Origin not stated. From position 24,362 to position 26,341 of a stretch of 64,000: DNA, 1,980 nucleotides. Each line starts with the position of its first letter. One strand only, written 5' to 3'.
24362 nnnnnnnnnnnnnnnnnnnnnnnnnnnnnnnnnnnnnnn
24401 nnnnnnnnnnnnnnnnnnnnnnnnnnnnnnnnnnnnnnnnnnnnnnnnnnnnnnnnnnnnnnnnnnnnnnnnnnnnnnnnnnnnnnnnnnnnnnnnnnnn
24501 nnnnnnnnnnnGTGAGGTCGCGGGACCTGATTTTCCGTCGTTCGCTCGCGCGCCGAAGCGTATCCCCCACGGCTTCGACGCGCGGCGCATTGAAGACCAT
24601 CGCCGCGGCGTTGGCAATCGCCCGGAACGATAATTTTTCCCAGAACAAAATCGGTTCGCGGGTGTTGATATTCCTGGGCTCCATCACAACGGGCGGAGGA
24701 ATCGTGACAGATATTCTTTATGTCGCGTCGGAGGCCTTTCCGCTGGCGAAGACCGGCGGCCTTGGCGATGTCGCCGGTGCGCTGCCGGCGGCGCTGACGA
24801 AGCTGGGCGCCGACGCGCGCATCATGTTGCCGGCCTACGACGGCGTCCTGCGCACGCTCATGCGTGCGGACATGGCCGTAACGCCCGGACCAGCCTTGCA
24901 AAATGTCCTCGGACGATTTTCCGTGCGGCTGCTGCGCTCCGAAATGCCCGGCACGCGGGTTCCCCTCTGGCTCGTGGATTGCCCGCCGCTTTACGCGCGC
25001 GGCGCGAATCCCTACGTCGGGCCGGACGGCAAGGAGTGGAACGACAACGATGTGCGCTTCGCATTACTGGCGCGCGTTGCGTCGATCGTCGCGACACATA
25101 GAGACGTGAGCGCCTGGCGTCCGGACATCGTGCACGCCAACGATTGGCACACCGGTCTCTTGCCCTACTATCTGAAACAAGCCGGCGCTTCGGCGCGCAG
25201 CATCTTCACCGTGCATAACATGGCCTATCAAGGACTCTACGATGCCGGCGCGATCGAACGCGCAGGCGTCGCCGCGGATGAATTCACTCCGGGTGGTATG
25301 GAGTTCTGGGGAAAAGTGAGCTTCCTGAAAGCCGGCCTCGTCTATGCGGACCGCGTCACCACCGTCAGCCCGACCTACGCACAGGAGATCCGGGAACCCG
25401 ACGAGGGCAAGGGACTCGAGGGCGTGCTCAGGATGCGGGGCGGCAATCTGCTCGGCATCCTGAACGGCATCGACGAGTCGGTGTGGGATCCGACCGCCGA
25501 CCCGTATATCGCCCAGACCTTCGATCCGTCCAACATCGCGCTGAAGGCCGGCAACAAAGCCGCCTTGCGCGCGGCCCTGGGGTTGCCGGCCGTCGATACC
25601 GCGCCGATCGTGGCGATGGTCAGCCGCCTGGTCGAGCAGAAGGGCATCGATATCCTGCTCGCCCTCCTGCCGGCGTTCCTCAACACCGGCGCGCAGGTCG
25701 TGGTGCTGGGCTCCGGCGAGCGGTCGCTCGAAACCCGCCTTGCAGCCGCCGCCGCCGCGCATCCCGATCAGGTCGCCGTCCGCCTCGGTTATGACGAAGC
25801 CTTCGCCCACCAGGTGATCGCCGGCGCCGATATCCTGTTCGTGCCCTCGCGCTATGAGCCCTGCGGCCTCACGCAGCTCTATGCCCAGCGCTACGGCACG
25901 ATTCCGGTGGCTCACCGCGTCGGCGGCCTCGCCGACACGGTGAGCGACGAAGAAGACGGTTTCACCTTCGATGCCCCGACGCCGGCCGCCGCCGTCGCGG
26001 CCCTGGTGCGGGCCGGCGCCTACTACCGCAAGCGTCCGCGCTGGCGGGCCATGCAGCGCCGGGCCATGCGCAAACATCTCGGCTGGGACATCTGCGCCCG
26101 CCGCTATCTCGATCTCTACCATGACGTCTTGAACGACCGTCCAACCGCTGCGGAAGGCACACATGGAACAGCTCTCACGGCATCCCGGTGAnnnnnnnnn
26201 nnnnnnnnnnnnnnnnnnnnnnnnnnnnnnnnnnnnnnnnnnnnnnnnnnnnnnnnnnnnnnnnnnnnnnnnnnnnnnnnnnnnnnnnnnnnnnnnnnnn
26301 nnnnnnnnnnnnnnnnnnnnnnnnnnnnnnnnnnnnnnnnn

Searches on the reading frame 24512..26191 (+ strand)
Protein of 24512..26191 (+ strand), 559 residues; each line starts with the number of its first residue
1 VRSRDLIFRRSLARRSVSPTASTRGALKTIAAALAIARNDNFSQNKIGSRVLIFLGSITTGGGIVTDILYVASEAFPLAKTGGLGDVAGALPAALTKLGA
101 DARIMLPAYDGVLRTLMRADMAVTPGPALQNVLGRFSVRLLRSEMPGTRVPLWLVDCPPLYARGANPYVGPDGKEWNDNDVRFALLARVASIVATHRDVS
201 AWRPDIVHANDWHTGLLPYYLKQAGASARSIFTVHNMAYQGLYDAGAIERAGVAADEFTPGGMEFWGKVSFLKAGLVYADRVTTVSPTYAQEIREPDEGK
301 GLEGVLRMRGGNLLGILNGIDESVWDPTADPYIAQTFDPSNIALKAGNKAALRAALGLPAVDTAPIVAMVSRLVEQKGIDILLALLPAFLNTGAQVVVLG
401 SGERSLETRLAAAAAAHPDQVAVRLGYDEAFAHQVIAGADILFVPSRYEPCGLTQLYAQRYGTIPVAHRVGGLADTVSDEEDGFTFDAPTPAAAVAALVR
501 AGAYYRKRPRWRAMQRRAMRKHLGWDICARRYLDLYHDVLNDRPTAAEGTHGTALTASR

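Call 79: search_protein_families(library=pfam, proteins=[window:24512-26191:+], max_evalue=0.001)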
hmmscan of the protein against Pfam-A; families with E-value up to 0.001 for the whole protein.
window:24512-26191:+ (559 aa): 5 families
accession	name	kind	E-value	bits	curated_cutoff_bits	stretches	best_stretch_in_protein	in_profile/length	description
PF08323.17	Glyco_transf_5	-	2.4e-72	243.9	22.7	1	68-307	2-238/239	Starch synthase catalytic domain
PF00534.26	Glycos_transf_1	-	4.8e-20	72.2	26.4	1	361-500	12-154/172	Glycosyl transferases group 1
PF13692.12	Glyco_trans_1_4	-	1.4e-16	61.5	27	1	365-500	2-138/142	Glycosyl transferases group 1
PF13439.12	Glyco_transf_4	-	1.1e-07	32.4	28.5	1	189-295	58-150/170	Glycosyltransferase Family 4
PF13579.12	Glyco_trans_4_4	-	1.3e-07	32.6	29.7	1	82-295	1-144/158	Glycosyl transferase 4-like domain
